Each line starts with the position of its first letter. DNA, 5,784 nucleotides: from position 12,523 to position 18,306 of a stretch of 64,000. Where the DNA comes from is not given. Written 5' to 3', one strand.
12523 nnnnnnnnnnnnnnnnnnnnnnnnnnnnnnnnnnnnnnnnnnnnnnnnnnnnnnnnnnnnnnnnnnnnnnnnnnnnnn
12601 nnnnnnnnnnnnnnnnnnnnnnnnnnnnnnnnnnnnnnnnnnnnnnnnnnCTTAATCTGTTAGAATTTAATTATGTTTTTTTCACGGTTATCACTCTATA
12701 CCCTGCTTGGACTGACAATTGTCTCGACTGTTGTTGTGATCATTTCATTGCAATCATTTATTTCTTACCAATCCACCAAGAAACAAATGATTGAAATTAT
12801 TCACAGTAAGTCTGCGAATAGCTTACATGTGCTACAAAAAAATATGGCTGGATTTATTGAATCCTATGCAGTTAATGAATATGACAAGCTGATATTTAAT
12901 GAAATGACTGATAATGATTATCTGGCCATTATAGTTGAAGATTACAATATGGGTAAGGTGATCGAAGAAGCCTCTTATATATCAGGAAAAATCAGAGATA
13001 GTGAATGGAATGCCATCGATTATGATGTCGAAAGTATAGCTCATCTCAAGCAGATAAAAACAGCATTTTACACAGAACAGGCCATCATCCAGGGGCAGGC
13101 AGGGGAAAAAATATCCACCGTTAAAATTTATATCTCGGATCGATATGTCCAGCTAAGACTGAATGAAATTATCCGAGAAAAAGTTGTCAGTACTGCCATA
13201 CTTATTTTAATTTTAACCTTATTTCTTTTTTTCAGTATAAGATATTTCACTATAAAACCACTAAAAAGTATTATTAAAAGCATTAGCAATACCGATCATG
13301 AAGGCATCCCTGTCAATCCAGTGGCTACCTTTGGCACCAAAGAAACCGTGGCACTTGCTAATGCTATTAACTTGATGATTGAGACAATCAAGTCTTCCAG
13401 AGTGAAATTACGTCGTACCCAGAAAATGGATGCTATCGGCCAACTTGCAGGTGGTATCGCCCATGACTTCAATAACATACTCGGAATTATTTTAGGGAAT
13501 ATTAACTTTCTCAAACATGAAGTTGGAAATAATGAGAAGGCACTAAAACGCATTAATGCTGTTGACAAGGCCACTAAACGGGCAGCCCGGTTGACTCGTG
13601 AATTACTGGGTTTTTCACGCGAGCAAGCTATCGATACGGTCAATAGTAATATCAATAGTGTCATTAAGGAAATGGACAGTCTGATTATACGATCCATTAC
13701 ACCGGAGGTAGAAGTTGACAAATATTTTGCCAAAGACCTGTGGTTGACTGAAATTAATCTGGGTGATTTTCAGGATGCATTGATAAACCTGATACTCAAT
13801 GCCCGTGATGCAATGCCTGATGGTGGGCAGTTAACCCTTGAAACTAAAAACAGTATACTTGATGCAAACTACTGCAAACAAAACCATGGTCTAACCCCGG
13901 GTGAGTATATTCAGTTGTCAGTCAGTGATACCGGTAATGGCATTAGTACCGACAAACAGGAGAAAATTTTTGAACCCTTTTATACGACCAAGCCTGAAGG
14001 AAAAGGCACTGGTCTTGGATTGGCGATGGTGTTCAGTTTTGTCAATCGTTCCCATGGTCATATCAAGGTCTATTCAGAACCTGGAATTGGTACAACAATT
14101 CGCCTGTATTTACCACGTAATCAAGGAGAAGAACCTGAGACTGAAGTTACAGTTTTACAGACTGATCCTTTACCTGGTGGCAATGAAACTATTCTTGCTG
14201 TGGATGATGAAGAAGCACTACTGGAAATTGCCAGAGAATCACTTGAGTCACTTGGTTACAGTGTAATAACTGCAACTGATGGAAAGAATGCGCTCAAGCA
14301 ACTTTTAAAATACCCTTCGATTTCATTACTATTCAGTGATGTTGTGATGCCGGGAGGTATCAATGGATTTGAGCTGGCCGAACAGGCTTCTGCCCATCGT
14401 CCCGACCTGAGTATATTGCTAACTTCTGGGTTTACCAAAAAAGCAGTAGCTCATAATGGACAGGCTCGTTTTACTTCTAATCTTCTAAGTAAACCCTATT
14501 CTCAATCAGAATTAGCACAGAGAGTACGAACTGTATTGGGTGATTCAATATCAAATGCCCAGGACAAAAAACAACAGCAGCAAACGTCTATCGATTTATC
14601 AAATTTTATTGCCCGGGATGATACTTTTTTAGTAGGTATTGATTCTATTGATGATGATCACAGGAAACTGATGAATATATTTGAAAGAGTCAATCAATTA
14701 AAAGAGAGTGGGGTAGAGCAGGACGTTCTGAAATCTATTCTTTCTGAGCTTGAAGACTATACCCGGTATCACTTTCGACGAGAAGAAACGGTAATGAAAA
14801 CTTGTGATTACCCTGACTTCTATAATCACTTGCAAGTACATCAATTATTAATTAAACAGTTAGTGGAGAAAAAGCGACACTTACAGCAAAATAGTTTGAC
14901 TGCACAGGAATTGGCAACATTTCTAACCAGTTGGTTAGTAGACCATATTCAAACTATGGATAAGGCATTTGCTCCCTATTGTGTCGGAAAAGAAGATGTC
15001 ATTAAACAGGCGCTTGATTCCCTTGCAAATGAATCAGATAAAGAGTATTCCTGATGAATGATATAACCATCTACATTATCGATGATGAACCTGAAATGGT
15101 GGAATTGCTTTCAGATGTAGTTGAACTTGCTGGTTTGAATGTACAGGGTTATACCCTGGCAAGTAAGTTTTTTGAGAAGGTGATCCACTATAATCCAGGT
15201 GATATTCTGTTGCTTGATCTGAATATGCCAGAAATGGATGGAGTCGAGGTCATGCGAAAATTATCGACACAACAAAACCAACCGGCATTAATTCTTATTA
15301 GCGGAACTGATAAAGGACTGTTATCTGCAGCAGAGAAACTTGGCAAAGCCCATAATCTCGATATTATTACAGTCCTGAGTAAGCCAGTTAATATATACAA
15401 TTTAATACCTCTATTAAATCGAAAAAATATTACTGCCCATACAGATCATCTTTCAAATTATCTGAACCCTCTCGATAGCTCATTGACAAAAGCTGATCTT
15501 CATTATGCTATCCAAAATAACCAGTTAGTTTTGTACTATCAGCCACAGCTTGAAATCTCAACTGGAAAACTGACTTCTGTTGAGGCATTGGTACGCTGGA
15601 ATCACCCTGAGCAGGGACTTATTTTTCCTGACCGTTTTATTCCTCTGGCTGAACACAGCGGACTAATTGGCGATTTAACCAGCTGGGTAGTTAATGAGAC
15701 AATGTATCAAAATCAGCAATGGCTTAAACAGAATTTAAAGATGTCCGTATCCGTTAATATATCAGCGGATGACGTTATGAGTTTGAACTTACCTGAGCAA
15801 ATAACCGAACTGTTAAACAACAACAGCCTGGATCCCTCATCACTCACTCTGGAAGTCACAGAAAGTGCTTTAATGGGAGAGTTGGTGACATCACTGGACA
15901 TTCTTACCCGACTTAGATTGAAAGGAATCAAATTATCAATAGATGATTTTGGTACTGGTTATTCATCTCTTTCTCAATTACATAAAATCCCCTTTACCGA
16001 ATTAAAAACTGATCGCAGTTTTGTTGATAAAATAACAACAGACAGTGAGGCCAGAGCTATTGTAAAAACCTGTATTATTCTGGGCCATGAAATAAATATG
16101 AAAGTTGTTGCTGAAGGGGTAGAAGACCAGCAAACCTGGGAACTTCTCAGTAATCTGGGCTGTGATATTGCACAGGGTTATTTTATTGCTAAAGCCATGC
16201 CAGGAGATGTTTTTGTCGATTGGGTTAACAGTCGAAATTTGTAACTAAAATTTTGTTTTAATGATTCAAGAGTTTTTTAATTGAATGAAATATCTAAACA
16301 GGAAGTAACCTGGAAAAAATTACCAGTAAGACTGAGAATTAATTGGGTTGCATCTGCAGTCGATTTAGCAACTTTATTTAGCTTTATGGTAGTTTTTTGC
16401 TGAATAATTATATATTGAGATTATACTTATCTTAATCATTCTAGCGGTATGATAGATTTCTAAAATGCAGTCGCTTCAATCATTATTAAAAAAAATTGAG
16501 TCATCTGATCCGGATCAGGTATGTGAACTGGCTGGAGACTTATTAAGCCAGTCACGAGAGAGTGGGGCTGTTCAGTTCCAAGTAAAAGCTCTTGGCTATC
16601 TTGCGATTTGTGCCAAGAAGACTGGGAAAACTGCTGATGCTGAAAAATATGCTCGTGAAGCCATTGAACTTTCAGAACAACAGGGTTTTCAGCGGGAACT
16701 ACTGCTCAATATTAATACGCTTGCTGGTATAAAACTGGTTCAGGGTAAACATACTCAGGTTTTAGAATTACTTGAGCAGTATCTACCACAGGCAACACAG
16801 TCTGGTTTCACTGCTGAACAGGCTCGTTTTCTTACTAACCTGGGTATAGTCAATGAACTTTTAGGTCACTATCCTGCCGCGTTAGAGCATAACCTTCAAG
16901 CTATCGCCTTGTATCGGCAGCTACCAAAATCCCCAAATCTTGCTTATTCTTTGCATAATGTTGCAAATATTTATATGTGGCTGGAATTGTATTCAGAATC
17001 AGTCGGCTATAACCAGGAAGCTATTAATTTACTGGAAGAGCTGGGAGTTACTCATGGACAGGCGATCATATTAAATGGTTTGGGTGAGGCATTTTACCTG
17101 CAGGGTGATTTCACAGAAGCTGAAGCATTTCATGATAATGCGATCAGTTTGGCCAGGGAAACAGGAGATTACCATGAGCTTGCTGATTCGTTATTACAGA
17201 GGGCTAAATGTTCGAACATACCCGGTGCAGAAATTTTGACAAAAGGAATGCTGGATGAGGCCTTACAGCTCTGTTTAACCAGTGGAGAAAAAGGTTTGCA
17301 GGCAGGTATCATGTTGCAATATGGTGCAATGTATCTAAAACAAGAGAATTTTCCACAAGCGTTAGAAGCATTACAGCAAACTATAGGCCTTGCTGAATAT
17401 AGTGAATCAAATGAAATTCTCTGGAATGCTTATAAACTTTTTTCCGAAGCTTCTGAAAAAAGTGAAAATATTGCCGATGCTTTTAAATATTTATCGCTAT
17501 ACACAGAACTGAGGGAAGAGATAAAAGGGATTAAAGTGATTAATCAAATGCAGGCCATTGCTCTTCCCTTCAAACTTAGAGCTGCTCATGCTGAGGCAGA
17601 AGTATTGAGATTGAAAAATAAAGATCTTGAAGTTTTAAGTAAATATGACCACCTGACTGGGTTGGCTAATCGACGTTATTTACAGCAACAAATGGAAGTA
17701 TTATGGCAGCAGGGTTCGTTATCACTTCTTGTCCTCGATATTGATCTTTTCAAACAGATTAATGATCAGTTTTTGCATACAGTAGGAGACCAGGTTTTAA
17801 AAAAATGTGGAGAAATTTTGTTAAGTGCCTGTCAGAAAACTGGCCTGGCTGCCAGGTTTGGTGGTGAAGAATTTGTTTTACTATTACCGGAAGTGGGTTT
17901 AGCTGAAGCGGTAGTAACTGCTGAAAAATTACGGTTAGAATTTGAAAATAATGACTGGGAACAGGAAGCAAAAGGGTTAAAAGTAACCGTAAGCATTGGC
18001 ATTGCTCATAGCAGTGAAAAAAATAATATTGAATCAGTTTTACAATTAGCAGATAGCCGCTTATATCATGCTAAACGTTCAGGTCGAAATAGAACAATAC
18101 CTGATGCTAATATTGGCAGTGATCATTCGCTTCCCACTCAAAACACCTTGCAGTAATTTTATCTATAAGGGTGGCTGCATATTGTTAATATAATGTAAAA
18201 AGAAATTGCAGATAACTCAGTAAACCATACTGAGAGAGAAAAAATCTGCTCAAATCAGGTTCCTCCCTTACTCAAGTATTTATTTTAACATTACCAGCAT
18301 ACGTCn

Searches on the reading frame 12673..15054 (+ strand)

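Call 46: search_protein_families(library=pfam, proteins=[window:12673-15054:+], max_evalue=0.00001)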
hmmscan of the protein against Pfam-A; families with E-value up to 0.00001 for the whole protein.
window:12673-15054:+ (793 aa): 4 families
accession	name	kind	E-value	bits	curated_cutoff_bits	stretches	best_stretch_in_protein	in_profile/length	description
PF02518.31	HATPase_c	-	5.9e-23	81.9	26.4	1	367-483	7-110/111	Histidine kinase-, DNA gyrase B-, and HSP90-like ATPase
PF00072.30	Response_reg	-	3.2e-16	59.9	30.2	1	507-619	1-111/111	Response regulator receiver domain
PF01814.28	Hemerythrin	-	5.3e-15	56.5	25.3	1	655-769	2-126/127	Hemerythrin HHE cation binding domain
PF00512.31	HisKA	-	3.7e-07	30.5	26.9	1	256-319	3-65/66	His Kinase A (phospho-acceptor) domain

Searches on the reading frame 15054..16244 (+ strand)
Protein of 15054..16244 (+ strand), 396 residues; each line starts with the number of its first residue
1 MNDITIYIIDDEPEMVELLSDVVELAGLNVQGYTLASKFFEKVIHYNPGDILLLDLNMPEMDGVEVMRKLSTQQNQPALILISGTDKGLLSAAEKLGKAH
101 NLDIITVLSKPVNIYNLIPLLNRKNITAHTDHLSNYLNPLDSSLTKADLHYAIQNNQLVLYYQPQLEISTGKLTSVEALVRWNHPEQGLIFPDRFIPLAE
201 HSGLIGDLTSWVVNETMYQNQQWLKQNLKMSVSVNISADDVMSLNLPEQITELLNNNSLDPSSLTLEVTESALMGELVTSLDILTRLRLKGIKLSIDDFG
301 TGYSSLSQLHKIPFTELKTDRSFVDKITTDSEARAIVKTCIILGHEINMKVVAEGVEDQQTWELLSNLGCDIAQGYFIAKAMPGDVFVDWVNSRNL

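Call 46: search_protein_families(library=pfam, proteins=[window:15054-16244:+], max_evalue=0.00001)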
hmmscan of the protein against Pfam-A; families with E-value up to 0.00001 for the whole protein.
window:15054-16244:+ (396 aa): 2 families
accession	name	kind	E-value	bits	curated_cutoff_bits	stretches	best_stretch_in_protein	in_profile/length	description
PF00563.25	EAL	-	3.3e-76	256.2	31.3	1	148-380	3-235/236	EAL domain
PF00072.30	Response_reg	-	4.7e-16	59.4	30.2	1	6-118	1-107/111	Response regulator receiver domain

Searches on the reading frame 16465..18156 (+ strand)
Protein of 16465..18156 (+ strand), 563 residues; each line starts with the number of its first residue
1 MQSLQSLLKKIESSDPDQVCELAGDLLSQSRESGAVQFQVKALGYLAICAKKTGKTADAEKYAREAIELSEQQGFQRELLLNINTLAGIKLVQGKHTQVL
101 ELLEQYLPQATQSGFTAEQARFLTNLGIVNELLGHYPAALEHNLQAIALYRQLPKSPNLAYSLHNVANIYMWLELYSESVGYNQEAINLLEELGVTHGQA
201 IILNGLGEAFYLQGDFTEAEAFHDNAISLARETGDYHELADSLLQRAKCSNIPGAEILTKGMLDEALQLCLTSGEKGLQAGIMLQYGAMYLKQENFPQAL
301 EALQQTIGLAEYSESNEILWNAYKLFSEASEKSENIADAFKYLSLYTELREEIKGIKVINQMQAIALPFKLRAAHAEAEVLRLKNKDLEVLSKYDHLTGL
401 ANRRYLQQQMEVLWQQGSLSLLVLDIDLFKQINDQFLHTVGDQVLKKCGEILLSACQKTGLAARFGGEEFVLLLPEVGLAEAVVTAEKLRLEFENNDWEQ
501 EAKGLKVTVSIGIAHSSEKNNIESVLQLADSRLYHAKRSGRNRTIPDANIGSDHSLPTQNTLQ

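Call 46: search_protein_families(library=pfam, proteins=[window:16465-18156:+], max_evalue=0.00001)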
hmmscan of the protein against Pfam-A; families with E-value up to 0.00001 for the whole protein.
window:16465-18156:+ (563 aa): 8 families
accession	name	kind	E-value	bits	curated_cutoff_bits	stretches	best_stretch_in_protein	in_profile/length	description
PF00990.26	GGDEF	-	3.6e-41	141.1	23.8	1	393-543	2-161/161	Diguanylate cyclase, GGDEF domain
PF13424.12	TPR_12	-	1.3e-25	89.8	30.1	3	160-232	3-77/77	Tetratricopeptide repeat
PF00515.34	TPR_1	-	6.2e-17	61.1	27.8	0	200-230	1-31/34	Tetratricopeptide repeat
PF13374.12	TPR_10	-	6.1e-15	55.1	27.5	0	202-233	4-35/42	Tetratricopeptide repeat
PF17874.7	TPR_MalT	-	3.3e-12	46.8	45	1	180-354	21-195/336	MalT-like TPR region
PF07719.23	TPR_2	-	4.1e-10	39.4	27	0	41-71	2-32/34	Tetratricopeptide repeat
PF13432.12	TPR_16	-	1.2e-08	35.6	32.7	0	187-222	17-53/65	Tetratricopeptide repeat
PF13176.12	TPR_7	-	1.5e-06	28.3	27.9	0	203-235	2-34/36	Tetratricopeptide repeat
